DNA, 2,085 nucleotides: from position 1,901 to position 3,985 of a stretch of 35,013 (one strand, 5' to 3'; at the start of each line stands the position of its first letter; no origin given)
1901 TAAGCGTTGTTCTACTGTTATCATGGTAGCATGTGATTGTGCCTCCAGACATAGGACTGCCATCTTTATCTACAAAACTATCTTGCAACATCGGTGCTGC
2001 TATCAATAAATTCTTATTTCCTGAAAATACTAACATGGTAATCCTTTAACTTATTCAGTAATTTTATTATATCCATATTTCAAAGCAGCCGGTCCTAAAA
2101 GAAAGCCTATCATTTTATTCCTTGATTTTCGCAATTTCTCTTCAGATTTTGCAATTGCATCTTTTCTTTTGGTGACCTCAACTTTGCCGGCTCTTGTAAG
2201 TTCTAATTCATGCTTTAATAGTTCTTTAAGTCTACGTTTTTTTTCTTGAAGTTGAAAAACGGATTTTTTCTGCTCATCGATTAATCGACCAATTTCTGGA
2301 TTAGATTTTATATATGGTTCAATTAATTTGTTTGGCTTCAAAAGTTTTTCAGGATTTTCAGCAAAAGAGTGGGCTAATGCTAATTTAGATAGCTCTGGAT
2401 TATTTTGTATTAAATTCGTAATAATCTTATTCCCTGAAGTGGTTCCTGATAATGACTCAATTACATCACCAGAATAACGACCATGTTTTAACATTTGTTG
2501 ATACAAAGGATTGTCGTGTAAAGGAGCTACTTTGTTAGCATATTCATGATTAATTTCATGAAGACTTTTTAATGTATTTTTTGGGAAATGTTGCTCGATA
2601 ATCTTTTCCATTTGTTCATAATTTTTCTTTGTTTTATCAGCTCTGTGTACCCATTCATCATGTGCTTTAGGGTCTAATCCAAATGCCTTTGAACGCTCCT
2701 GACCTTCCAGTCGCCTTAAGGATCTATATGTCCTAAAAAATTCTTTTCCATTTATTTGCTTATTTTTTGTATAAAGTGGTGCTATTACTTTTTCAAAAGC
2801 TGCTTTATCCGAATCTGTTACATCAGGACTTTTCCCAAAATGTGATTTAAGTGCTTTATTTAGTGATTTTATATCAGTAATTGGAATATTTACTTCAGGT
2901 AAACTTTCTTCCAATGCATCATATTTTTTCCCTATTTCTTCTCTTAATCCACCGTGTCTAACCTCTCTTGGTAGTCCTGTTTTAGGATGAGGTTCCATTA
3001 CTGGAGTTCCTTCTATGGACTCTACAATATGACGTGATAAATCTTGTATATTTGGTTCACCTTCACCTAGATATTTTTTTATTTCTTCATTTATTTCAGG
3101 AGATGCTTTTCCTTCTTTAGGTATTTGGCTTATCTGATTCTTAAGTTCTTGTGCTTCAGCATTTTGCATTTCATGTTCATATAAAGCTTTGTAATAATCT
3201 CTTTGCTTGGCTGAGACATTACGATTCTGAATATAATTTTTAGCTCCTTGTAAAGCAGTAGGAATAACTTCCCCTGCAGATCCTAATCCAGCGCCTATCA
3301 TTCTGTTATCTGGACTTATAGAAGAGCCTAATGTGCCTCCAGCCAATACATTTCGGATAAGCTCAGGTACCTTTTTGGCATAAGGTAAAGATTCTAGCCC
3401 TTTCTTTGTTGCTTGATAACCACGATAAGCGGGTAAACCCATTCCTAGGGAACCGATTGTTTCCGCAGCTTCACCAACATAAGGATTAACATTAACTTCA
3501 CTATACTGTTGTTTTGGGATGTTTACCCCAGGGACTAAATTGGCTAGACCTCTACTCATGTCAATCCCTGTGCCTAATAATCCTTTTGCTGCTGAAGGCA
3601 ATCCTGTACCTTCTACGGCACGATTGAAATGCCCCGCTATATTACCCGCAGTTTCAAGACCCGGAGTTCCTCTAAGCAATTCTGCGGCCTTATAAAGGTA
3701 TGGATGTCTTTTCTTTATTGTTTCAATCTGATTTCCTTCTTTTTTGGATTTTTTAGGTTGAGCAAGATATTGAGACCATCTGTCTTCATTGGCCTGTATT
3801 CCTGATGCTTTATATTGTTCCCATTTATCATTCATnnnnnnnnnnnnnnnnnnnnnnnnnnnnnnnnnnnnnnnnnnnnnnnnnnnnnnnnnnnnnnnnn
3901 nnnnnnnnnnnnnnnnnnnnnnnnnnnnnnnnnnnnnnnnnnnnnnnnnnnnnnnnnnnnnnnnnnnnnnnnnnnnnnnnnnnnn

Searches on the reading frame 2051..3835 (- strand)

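Call 69: search_protein_families(library=pfam, proteins=[window:2051-3835:-], max_evalue=0.01)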
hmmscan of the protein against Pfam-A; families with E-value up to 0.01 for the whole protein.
window:2051-3835:- (594 aa): 1 family
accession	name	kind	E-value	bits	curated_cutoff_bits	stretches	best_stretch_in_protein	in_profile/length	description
PF10456.14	BAR_3_WASP_bdg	-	0.00053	19.9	24.9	0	381-439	88-146/236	WASP-binding domain of Sorting nexin protein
